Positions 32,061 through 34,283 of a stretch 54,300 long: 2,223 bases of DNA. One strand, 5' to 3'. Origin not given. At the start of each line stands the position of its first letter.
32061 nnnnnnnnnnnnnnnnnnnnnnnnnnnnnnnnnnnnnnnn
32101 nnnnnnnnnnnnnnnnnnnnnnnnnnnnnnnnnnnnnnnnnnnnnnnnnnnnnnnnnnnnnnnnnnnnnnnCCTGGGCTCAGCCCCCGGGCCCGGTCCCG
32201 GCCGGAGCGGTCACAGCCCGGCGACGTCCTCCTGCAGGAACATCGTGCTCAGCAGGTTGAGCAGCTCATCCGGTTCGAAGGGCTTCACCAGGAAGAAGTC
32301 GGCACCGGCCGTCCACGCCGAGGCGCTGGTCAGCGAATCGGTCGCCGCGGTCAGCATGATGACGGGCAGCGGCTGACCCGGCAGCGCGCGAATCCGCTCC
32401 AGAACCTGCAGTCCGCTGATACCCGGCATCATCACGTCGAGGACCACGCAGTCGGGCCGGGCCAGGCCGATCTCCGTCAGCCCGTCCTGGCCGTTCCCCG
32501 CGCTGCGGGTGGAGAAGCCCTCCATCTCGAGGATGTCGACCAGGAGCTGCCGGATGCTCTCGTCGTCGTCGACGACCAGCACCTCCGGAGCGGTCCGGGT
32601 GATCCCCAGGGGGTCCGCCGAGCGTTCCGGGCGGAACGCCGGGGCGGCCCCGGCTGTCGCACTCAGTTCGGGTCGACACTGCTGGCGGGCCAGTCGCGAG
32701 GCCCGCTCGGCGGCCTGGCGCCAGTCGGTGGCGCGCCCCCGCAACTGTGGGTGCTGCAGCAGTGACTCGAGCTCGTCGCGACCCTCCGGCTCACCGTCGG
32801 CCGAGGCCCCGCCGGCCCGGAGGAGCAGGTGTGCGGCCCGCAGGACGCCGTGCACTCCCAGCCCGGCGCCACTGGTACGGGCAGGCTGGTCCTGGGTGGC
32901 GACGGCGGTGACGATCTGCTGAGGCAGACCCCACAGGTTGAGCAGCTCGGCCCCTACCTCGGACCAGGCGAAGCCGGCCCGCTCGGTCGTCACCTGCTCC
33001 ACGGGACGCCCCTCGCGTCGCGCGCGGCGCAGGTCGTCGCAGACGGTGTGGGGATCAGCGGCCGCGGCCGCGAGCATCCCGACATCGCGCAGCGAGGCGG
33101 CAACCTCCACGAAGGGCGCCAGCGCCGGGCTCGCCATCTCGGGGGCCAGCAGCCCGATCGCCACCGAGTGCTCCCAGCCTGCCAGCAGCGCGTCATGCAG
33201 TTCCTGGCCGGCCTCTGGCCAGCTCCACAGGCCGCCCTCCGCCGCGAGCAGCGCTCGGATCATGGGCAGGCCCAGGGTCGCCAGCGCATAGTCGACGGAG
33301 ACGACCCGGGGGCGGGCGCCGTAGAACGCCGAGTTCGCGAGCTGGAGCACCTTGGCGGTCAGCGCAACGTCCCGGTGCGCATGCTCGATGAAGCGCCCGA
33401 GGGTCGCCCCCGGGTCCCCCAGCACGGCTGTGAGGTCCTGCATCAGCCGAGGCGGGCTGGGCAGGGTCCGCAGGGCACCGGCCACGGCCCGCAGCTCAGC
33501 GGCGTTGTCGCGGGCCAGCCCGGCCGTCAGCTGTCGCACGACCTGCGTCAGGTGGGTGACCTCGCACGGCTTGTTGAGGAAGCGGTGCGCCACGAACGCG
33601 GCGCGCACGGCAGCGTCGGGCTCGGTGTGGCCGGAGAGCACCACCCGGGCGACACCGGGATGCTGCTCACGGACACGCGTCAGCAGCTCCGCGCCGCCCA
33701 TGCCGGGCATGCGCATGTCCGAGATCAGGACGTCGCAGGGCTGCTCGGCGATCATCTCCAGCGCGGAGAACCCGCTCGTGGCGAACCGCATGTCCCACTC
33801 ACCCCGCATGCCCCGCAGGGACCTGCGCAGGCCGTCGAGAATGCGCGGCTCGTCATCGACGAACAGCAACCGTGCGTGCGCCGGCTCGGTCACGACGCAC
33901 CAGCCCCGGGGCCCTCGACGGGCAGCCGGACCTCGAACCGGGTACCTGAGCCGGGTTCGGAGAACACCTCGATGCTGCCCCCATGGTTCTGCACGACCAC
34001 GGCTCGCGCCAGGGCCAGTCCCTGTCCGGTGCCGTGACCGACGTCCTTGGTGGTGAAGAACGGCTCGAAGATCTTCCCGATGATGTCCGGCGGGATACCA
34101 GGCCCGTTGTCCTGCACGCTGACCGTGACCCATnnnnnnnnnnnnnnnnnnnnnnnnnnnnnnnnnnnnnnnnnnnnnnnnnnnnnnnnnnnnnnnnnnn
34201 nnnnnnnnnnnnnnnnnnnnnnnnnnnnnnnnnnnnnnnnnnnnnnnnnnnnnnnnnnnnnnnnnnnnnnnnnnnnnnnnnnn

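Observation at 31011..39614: Multi-component c-di-GMP / two-component cluster resembling the H-NOX (Hno) network, but with no H-NOX sensor and mostly degenerate output domains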

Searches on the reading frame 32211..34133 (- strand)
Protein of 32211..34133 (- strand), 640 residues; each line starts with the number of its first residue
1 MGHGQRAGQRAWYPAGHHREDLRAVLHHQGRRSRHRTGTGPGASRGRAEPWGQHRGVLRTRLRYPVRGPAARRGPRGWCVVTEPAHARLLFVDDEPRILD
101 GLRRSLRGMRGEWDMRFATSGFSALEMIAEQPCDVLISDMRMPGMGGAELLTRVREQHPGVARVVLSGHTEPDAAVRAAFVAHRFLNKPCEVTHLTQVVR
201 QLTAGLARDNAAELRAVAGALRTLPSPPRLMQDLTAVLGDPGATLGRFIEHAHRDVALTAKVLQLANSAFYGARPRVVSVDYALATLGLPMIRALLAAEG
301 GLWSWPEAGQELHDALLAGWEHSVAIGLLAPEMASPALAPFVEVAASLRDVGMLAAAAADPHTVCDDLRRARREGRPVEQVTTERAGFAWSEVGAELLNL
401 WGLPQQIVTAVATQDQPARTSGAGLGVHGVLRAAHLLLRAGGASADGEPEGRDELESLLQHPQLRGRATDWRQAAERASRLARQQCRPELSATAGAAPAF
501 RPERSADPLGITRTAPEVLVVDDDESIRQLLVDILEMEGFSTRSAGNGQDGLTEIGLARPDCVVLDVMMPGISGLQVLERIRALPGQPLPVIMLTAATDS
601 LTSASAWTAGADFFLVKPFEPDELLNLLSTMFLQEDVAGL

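Call 3: search_protein_families(library=pfam, proteins=[window:32211-34133:-], max_evalue=0.01)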
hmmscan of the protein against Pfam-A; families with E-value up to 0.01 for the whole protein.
window:32211-34133:- (640 aa): 2 families
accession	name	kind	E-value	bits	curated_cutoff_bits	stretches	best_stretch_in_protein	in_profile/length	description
PF00072.30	Response_reg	-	2.1e-51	173.2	30.2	2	518-627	1-109/111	Response regulator receiver domain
PF08668.18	HDOD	-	3e-31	108.9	22.9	1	224-417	1-196/196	HDOD domain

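Call 37: find_related_loci(query=A3, collection=genome_contigs, flank=10000)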
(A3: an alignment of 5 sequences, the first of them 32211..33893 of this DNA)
Query A3 (560 aa) in genome_contigs; peptide patterns used: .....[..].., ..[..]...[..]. (x = any residue, [..] = any of these).
600 stretches matched a pattern (row limit reached: there are more); 573 encode a relative of the query (tblastn E <= 1e-3); the best 80 are kept; 80 distinct loci.
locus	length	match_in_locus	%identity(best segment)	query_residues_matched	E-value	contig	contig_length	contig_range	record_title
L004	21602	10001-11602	48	8-559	7e-135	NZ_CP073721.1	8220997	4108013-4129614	Dactylosporangium roseum strain NRRL B-16295 chromosome, complete genome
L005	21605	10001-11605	44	1-559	3e-127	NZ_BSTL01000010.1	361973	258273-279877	Actinoplanes sp. NBRC 103695 sequence010, whole genome shotgun sequence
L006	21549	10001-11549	44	7-555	1e-99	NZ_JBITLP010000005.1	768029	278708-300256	Actinoplanes sp. NPDC049681 NPDC049681_120_G9.ctg-0005, whole genome shotgun sequence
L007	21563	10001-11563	35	8-544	4e-74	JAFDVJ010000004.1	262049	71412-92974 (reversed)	MAG: Acidobacteria bacterium isolate SZAS-13 ACID-KAN-6__4__length-262049, whole genome shotgun sequence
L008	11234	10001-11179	38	8-397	4e-71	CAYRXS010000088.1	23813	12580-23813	MAG TPA_asm: uncultured Planctomycetaceae bacterium isolate binchicken_co97_22 genome assembly, contig: NODE_8726_length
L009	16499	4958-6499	35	8-544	8e-70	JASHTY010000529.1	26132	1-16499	MAG: Terriglobia bacterium isolate JOPF165 JOPF_NEAR_contig_1235807, whole genome shotgun sequence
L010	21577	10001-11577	46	8-555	1e-94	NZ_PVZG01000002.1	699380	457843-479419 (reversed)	Pseudosporangium ferrugineum strain DSM 45348 Ga0181035_102, whole genome shotgun sequence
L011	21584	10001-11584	33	6-549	9e-70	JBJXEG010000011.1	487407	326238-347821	MAG: Pyrinomonadaceae bacterium isolate P.bin.181 k127_4071804, whole genome shotgun sequence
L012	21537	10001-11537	41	1-402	2e-67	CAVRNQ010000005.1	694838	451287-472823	MAG: uncultured Acidobacteriota bacterium isolate MFD03726.bin.1.212 genome assembly, contig: contig_12757, whole genome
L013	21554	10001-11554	34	5-545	7e-67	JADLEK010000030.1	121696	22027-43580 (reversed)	MAG: Gammaproteobacteria bacterium isolate SJ320 c_000000558709, whole genome shotgun sequence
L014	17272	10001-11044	40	2-352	2e-66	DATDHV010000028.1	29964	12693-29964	MAG TPA_asm: Steroidobacteraceae bacterium isolate SMAG_U287 k141_2198667, whole genome shotgun sequence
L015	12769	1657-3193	39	1-375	7e-66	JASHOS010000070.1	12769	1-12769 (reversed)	MAG: Terriglobia bacterium isolate JOPF029 JOPF_N10C_contig_32248, whole genome shotgun sequence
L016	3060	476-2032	29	3-550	6e-66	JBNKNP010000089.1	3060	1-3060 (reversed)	MAG: Desulfobacteraceae bacterium isolate G2.bin.11.orig k141_567189, whole genome shotgun sequence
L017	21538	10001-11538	44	4-340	5e-65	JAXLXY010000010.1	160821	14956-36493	MAG: Gemmatimonadales bacterium isolate STL-GEM4 C1.156.fa-10, whole genome shotgun sequence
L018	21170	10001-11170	37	6-393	6e-65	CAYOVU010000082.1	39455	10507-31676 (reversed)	MAG TPA_asm: uncultured Acidobacteriaceae bacterium isolate binchicken_co344_337 genome assembly, contig: k141_463115, w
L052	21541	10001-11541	36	1-548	3e-61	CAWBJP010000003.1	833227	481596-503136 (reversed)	MAG: uncultured Actinomycetes bacterium isolate MFD09206.bin.2.84 genome assembly, contig: contig_1402, whole genome sho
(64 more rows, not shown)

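Call 65: search_protein_families(library=ncbifam, proteins=[window:32211-33893:-], max_evalue=0.00001)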
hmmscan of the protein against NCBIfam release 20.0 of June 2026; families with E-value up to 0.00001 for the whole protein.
window:32211-33893:- (560 aa): 96 families (the best 25 are shown)
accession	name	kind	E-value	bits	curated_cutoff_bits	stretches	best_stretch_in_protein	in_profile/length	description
NF053512.1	nitric_RR_NosR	exception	4.1e-42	144.7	400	2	9-123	1-115/422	response regulator c-di-GMP phosphodiesterase, NosR family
TIGR01818.1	ntrC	equivalog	3.7e-37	128.2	558.6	2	438-549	1-111/463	nitrogen regulation protein NR(I)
NF006900.1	PRK09390.1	equivalog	1.5e-34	119.4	255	2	435-553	4-121/203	response regulator FixJ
NF040689.1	MtrAB_MtrA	equivalog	9.3e-33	113.4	300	1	438-550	1-111/219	MtrAB system response regulator MtrA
NF008469.0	PRK11361.1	equivalog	1.3e-32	113.1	714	2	435-549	4-116/461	acetoacetate metabolism transcriptional regulator AtoC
NF041733.1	resp_reg_CseB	equivalog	1.6e-32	112.7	350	2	437-545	2-108/228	two-component system response regulator CseB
NF051870.1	NAssimRespRegNtrX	equivalog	1.1e-31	110.2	600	2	437-548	3-115/452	nitrogen assimilation response regulator NtrX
NF008176.1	PRK10923.1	equivalog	1.1e-31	110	620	2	438-549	6-116/469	nitrogen regulation protein NR(I)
TIGR02154.1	PhoB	equivalog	4.2e-29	101.5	296.2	1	436-548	3-116/226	phosphate regulon transcriptional regulator PhoB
NF045944.1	ResRegRpaBCyano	equivalog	5.7e-29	101.1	330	1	439-550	1-110/229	response regulator transcription factor RpaB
NF011695.0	PRK15115.1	equivalog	3.7e-28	98.5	763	2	3-120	3-119/445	two-component system response regulator GlrR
NF007005.1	PRK09468.1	equivalog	6.5e-27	94.5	331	1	437-549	5-116/237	osmolarity response regulator transcription factor OmpR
NF008296.0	PRK11083.1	equivalog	1.2e-26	93.6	273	1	435-547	3-113/228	two-component system response regulator CreB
NF041946.1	LuxO_transreg_Vib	equivalog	5.4e-26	91.4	800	2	34-121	22-110/463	quorum-sensing sigma-54 dependent transcriptional regulator LuxO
NF045505.1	RR_RssB_Pseudo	equivalog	8.2e-26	91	700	2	437-542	7-111/394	two-component system response regulator RssB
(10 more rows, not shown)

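Call 73: search_protein_families(library=pfam, proteins=[L052:8538-9944:-, L052:9857-11188:+, L052:11185-12351:+, L052:12348-14516:+, L052:14532-16508:+, L052:17819-19498:-], max_evalue=0.00001)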
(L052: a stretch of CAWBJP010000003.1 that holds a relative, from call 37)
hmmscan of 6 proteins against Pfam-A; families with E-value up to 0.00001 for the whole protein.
L052:8538-9944:- (468 aa): 4 families
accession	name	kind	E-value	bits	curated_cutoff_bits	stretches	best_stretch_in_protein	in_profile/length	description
PF02518.31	HATPase_c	-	6.3e-24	85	26.4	1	342-452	5-109/111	Histidine kinase-, DNA gyrase B-, and HSP90-like ATPase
PF00989.32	PAS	-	7.4e-11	42.5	22.6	1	80-183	2-101/113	PAS fold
PF13426.13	PAS_9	-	2.7e-10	40.9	27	1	90-194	2-102/103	PAS domain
PF08448.16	PAS_4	-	6.3e-09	36.5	23.1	1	86-198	2-110/110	PAS fold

L052:9857-11188:+ (443 aa): 2 families
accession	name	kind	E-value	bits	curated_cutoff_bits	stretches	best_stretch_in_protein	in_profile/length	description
PF08668.18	HDOD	-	7.1e-46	156.6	22.9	1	185-378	1-196/196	HDOD domain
PF00072.30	Response_reg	-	1.3e-20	74.1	30.2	1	50-160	1-110/111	Response regulator receiver domain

L052:11185-12351:+ (388 aa): 2 families
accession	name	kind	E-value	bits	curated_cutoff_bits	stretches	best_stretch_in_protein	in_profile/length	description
PF13487.12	HD_5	-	2.6e-24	86.3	27.2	1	146-303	2-169/170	HD domain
PF00072.30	Response_reg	-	7.1e-18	65.2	30.2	1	9-119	1-110/111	Response regulator receiver domain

L052:12348-14516:+ (722 aa): 4 families
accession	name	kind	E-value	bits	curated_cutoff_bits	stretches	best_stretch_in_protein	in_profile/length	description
PF00563.25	EAL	-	2.3e-73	246.9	31.3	1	471-705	2-236/236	EAL domain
PF00990.26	GGDEF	-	5.5e-35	121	23.8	1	299-450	2-160/161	Diguanylate cyclase, GGDEF domain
PF00989.32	PAS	-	3.3e-09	37.2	22.6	1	177-284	5-113/113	PAS fold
PF08448.16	PAS_4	-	2e-07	31.7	23.1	1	179-288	1-109/110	PAS fold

L052:14532-16508:+ (658 aa): 5 families
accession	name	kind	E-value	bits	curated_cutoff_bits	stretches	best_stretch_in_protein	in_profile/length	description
PF02518.31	HATPase_c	-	9.9e-24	84.4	26.4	1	539-650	5-110/111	Histidine kinase-, DNA gyrase B-, and HSP90-like ATPase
PF00672.30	HAMP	-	1.9e-16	60.6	25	1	214-263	2-51/53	HAMP domain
PF00989.32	PAS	-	3.2e-13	50.1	22.6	1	277-388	3-112/113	PAS fold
PF08448.16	PAS_4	-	5.2e-09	36.7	23.1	1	288-394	8-110/110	PAS fold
PF13426.13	PAS_9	-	1.5e-08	35.3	27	1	287-391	3-103/103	PAS domain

L052:17819-19498:- (559 aa): 6 families
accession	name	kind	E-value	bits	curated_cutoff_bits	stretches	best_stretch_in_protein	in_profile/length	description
PF02518.31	HATPase_c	-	2.4e-20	73.5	26.4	1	292-413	2-110/111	Histidine kinase-, DNA gyrase B-, and HSP90-like ATPase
PF00072.30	Response_reg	-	4.1e-20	72.5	30.2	1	435-547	1-111/111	Response regulator receiver domain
PF00989.32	PAS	-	3.1e-16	59.8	22.6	1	31-139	5-112/113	PAS fold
PF13426.13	PAS_9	-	1.9e-13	51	27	1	37-142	1-103/103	PAS domain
PF08448.16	PAS_4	-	5.3e-11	43.2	23.1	1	33-143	1-108/110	PAS fold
PF13188.13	PAS_8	-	2.4e-08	34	21.8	1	31-77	5-52/65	PAS domain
